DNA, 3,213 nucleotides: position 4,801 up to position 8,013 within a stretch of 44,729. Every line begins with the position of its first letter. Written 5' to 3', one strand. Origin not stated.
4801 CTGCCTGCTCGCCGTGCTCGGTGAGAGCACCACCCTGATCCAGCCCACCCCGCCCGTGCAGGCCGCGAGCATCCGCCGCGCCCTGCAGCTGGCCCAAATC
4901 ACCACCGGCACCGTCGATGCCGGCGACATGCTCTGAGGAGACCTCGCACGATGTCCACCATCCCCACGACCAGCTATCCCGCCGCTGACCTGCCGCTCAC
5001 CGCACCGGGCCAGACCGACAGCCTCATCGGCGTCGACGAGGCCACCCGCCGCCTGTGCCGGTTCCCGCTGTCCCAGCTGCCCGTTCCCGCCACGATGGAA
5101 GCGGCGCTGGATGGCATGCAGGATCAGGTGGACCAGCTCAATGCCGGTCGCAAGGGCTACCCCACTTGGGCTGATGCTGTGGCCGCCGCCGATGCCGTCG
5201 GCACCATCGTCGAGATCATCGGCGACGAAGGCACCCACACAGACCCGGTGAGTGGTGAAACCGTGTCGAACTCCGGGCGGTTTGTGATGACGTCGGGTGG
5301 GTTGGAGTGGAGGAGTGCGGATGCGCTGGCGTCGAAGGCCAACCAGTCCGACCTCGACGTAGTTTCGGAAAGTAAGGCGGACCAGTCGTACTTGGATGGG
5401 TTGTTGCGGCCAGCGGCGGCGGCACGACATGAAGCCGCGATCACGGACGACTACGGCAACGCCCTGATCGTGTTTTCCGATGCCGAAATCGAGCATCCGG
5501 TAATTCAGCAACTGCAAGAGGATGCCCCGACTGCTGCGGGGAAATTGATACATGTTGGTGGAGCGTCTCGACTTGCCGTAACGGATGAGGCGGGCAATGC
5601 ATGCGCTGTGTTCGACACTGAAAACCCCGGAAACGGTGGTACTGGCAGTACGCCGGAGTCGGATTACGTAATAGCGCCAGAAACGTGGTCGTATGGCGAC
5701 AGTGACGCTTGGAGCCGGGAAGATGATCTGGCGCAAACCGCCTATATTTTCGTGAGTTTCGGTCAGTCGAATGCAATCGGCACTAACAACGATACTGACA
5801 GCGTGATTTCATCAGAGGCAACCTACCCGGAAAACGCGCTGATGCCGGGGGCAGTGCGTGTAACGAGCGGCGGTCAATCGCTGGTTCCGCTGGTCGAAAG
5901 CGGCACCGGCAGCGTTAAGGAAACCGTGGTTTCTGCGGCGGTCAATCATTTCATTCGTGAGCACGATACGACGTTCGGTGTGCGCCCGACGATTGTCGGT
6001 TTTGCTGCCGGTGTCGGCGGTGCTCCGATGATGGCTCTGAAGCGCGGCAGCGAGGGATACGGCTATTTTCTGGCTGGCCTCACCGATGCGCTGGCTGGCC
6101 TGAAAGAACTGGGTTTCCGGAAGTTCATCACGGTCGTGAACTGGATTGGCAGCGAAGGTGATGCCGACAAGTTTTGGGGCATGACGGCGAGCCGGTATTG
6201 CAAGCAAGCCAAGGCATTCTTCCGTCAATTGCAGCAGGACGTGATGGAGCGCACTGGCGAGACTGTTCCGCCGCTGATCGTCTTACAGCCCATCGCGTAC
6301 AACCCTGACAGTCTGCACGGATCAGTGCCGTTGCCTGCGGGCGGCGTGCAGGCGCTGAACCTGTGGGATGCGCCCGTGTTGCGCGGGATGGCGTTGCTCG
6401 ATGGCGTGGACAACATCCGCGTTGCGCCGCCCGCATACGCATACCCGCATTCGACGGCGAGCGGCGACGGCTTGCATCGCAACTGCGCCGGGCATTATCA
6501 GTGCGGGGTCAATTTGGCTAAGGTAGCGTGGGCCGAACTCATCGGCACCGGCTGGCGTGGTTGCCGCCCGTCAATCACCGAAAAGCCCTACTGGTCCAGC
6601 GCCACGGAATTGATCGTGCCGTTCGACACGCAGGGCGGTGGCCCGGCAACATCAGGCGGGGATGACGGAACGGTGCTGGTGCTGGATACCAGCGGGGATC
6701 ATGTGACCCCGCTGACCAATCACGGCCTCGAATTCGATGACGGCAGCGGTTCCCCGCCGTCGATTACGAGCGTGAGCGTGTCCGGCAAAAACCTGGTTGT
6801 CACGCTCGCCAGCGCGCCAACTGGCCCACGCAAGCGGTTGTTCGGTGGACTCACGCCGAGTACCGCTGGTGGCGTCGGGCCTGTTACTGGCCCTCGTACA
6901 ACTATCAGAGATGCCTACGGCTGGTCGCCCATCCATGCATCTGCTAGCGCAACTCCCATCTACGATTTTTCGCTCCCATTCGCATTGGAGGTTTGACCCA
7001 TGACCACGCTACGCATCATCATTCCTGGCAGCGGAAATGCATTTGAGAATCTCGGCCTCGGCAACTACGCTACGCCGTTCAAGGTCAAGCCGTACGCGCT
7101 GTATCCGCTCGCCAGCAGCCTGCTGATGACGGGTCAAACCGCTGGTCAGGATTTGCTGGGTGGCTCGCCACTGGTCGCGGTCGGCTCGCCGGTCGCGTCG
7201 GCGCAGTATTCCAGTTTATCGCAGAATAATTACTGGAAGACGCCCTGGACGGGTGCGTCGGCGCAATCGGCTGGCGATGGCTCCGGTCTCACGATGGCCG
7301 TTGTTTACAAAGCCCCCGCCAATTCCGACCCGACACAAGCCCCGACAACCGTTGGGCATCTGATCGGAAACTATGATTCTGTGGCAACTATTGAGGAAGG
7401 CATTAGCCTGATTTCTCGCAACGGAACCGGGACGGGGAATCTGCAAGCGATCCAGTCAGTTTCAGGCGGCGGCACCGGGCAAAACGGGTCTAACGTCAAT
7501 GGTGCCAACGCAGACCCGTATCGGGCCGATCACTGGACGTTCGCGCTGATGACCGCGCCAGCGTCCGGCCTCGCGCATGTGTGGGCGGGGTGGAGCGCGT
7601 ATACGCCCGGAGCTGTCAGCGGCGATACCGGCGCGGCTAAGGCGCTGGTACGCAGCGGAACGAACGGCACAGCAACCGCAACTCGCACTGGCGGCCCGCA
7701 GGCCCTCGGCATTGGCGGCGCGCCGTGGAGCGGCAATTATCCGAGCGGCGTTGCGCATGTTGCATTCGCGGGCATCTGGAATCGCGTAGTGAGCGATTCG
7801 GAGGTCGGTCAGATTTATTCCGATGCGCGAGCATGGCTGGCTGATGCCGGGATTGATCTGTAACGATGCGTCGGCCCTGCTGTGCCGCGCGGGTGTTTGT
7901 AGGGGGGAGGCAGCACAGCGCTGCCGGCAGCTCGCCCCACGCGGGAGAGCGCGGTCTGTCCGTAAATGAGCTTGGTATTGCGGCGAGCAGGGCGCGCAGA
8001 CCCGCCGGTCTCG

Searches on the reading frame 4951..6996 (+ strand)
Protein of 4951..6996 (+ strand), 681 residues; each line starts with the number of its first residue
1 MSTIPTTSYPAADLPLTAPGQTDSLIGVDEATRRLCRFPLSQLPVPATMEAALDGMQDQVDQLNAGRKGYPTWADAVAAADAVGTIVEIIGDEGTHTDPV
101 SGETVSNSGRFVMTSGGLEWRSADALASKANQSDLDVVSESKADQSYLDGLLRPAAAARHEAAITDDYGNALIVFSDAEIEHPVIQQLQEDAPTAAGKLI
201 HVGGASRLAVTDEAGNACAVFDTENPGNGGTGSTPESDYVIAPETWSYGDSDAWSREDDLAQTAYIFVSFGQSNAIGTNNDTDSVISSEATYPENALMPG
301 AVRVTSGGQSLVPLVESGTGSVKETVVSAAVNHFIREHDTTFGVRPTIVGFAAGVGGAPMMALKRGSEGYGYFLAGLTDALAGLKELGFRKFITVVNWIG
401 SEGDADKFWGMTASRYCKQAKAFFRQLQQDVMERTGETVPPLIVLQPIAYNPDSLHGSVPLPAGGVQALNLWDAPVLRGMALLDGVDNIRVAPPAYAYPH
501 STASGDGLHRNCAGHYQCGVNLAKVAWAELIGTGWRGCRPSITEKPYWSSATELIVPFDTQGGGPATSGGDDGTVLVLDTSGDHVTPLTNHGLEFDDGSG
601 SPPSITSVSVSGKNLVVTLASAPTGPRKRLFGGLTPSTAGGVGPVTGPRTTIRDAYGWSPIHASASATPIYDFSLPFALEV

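Call 80: search_protein_families(library=phrogs, proteins=[window:4951-6996:+], max_evalue=0.00001)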
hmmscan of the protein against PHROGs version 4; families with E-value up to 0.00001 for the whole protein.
window:4951-6996:+ (681 aa): 1 family
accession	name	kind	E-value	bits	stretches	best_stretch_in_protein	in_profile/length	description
phrog_4201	-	tail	2.5e-30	106.8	1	50-655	52-648/676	tail fiber protein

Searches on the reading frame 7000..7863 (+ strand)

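Call 80: search_protein_families(library=phrogs, proteins=[window:7000-7863:+], max_evalue=0.00001)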
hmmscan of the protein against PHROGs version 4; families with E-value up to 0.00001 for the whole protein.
window:7000-7863:+ (287 aa): 1 family
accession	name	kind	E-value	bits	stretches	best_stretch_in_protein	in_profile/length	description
phrog_4390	-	unknown function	1.2e-12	49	1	53-285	51-251/253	-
